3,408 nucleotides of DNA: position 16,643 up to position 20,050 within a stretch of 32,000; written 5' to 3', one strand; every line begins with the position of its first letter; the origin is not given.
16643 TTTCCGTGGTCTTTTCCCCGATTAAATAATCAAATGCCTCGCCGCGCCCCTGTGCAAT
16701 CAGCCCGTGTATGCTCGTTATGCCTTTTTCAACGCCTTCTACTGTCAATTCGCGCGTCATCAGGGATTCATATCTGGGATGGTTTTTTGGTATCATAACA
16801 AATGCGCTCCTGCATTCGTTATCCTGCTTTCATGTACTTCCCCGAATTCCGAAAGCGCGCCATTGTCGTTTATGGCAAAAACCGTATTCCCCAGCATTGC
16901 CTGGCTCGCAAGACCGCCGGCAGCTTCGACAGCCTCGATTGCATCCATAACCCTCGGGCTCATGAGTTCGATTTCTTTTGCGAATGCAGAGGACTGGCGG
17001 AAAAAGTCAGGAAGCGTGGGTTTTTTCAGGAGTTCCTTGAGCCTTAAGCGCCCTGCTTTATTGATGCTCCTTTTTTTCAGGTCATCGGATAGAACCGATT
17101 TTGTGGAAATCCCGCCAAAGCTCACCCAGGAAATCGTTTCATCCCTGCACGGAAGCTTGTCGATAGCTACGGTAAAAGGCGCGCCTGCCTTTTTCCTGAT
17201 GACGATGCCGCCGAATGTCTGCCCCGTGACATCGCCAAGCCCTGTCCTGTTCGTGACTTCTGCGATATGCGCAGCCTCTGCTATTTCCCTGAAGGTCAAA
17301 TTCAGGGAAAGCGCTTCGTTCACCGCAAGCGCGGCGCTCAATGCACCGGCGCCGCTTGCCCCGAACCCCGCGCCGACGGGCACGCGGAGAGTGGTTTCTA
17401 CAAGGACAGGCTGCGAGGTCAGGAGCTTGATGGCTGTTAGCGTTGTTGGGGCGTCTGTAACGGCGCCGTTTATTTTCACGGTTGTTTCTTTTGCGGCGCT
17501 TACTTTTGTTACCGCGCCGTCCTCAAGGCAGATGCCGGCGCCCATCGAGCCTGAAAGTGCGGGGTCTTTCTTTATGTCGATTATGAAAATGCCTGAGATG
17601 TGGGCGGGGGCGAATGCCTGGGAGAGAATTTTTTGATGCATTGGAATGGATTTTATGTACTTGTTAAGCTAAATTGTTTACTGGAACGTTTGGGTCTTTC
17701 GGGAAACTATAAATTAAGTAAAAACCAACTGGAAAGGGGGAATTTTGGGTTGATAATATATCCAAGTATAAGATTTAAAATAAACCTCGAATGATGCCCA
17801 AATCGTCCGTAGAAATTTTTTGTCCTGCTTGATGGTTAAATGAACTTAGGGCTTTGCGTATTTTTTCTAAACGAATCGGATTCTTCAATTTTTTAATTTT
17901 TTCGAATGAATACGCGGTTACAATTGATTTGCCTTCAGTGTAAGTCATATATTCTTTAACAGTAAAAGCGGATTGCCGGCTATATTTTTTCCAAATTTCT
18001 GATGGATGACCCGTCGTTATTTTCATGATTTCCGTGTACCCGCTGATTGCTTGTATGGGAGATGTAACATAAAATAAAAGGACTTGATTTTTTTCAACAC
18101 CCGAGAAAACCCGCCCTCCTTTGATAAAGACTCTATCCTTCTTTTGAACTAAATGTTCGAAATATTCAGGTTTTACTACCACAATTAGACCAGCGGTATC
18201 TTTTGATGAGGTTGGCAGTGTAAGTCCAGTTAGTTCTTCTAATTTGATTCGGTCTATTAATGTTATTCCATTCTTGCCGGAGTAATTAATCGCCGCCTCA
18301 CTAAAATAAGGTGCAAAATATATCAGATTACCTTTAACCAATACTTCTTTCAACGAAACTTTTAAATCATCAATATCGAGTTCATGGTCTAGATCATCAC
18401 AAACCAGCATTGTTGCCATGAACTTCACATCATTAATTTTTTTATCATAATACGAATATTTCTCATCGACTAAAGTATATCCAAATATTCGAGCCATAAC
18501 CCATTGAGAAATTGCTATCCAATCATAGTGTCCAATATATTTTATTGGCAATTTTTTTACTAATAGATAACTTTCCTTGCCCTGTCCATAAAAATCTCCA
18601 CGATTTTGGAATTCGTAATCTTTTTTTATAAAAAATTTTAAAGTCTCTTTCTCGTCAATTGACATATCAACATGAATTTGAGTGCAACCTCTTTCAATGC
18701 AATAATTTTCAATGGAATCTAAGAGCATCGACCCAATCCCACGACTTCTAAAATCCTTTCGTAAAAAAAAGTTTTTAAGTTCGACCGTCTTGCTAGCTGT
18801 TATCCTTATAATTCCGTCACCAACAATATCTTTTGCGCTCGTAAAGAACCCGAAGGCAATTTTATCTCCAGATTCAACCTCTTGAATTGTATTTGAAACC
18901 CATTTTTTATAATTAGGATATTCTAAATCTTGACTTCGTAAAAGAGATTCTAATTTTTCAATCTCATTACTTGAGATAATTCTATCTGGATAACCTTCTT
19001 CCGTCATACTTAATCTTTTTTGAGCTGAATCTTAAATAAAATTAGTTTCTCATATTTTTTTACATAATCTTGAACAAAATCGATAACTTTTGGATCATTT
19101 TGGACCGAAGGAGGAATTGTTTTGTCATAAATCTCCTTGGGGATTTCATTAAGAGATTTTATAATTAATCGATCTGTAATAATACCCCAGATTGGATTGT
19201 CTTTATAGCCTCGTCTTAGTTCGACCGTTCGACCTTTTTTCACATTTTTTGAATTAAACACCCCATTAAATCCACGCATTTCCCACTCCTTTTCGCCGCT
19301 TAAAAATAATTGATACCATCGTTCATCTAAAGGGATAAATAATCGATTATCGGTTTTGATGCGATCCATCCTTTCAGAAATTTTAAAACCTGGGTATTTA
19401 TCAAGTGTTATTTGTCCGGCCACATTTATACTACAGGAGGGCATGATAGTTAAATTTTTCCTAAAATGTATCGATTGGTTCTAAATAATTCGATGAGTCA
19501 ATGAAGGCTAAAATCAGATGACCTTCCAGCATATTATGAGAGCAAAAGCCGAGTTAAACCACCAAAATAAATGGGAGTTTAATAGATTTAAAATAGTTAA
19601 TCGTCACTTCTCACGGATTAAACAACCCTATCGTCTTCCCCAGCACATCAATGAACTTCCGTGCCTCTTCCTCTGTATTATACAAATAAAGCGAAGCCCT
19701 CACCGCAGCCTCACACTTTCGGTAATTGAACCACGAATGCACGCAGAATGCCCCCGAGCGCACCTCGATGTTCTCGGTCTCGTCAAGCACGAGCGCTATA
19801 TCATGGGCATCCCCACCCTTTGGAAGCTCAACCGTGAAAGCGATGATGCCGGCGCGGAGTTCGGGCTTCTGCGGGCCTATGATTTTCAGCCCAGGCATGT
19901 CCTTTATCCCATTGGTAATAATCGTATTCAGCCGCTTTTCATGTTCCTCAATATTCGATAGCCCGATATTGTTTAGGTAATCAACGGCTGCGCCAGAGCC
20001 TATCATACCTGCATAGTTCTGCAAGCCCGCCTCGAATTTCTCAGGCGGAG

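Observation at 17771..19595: AT-rich two-gene island: GNAT + REase-like + ASCH fusion protein with a free ASCH partner (candidate novel defence or modification-sensing module)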

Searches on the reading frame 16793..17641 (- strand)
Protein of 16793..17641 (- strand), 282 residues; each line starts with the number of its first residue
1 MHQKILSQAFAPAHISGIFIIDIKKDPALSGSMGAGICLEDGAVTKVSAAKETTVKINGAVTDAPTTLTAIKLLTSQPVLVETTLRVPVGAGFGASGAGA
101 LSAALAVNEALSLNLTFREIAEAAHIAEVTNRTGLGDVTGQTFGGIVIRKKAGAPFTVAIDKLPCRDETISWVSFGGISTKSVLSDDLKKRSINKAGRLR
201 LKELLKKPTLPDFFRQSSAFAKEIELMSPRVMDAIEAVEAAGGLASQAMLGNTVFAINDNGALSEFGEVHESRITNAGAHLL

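Call 47: find_related_loci(query=window:16793-17641:-, collection=metagenome_contigs, flank=6000)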
Query window:16793-17641:- (282 aa) in metagenome_contigs; peptide patterns used: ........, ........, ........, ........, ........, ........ (x = any residue, [..] = any of these).
361 stretches matched a pattern; 23 encode a relative of the query (tblastn E <= 1e-3); 23 distinct loci.
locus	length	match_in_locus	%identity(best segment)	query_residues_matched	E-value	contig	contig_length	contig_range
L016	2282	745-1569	84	8-282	3e-150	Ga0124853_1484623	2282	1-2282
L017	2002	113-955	74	1-282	1e-149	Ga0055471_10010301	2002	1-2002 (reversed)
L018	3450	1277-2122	78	1-282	2e-142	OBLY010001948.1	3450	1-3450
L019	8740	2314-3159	75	1-282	3e-133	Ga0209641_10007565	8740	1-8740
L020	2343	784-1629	78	1-282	5e-141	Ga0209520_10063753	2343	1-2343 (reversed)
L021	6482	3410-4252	75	3-282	1e-131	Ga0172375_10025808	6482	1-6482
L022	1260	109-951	80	1-282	2e-143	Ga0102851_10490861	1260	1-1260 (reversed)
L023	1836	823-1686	74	1-282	3e-140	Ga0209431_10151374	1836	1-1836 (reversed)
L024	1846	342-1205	74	1-282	3e-139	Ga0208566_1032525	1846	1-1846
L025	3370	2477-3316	75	3-282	5e-134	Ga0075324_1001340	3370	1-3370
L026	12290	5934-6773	75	3-282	3e-129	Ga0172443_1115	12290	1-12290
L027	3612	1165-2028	74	1-282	1e-131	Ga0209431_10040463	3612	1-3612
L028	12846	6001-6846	78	1-282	3e-128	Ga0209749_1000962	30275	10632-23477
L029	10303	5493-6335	75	1-282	7e-127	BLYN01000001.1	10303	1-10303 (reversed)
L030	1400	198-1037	75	3-282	3e-136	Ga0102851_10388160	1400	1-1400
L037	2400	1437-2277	78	1-282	1e-62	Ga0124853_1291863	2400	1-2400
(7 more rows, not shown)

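Call 73: find_homologous_proteins(query=window:16793-17641:-, max_evalue=1e-60)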
Query window:16793-17641:- (282 aa): 727 proteins with E <= 1e-60 among 8000 candidates; the best 120 are listed.
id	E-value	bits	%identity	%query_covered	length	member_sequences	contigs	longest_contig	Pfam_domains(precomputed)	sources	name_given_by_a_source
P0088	3.5e-164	563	94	100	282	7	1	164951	PF00288.33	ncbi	ncbi:MAG: pantoate kinase [Candidatus Methanoperedens sp.]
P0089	2.2e-158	544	91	100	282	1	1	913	PF00288.33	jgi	jgi:pantoate kinase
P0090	5.0e-158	543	90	100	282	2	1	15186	PF00288.33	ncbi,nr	ncbi:MAG: pantoate kinase [Candidatus Methanoperedens sp.]|nr:pantoate kinase [Candidatus Methanoper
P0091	8.3e-158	542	91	99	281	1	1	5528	PF00288.33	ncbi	-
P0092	1.3e-156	538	91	100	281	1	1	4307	PF00288.33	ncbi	-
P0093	2.5e-156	537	90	100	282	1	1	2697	PF00288.33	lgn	-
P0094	4.7e-156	536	90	100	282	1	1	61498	PF00288.33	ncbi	-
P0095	5.0e-156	536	90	100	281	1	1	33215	PF00288.33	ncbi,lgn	-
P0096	6.4e-156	536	90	100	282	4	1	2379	PF00288.33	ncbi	-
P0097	1.6e-155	535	90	100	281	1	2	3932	PF00288.33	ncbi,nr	ncbi:MAG: pantoate kinase [Candidatus Methanoperedens sp.]|nr:pantoate kinase [Candidatus Methanoper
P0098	2.2e-155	534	91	99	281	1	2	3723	PF00288.33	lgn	-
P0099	4.9e-155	533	90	99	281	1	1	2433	PF00288.33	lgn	-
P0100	8.2e-155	532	90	100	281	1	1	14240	PF00288.33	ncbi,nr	ncbi:MAG: pantoate kinase [Candidatus Methanoperedens sp.]|nr:pantoate kinase [Candidatus Methanoper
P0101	9.0e-155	532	91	98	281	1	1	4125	PF00288.33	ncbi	-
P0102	1.4e-154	531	91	99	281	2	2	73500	PF00288.33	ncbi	-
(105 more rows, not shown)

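Call 75: find_encoding_contigs(protein=P0088, flank=6000, max_places=2)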
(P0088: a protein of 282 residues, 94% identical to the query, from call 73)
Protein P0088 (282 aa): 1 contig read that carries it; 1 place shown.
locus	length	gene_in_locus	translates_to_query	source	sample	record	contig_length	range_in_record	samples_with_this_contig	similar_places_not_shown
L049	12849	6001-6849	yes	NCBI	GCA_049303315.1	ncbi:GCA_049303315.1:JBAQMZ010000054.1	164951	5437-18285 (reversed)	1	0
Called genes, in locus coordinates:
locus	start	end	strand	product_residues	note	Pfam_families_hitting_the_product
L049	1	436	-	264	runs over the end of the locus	PF00459:Inositol_P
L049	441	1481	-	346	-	PF03144:GTP_EFTU_D2 (weak)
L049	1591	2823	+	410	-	PF00266:Aminotran_5, PF01212:Beta_elim_lyase (weak)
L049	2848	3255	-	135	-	-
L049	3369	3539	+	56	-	-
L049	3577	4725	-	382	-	-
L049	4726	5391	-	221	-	-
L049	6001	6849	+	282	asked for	PF00288:GHMP_kinases_N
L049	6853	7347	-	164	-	-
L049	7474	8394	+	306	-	PF14280:DUF4365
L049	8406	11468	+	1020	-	PF13570:Beta-prop_ACSF4, PF01011:PQQ (faint), PF13360:PQQ_2, PF13570:Beta-prop_ACSF4, PF13360:PQQ_2, PF13570:Beta-prop_ACSF4, PF07752:S-layer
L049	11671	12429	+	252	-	PF02006:PPS_PS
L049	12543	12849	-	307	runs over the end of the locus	PF07790:Pilin_N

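Call 76: search_protein_families(library=padloc, proteins=[L049:2848-3255:-, L049:3577-4725:-, L049:4726-5391:-, L049:6853-7347:-, L049:7474-8394:+], max_evalue=0.001)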
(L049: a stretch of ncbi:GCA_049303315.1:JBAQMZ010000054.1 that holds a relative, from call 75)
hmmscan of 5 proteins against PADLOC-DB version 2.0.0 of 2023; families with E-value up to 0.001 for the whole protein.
L049:2848-3255:- (135 aa): 0 families

L049:3577-4725:- (382 aa): 0 families

L049:4726-5391:- (221 aa): 3 families
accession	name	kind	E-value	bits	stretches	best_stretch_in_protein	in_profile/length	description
PDLC04505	PDC-M19A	-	1.4e-08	32.5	1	79-213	18-133/294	-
PDLC02990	DarG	-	0.00045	17.8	1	70-178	170-269/329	-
PDLC03872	LmuC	-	0.00045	17.7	1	112-206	101-199/220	-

L049:6853-7347:- (164 aa): 0 families

L049:7474-8394:+ (306 aa): 1 family
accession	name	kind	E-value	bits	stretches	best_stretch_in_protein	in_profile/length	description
PDLC02398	Aga_REase-PNTD1-PNTD2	-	3.3e-08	30.9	1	2-98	4-99/429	Class I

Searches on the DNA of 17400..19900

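Call 82: search_rna_families(source=window, start=17400, end=19900, threshold=evalue, max_evalue=0.1)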
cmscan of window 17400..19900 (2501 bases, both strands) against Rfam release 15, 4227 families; matches with E-value up to 0.1: 0.
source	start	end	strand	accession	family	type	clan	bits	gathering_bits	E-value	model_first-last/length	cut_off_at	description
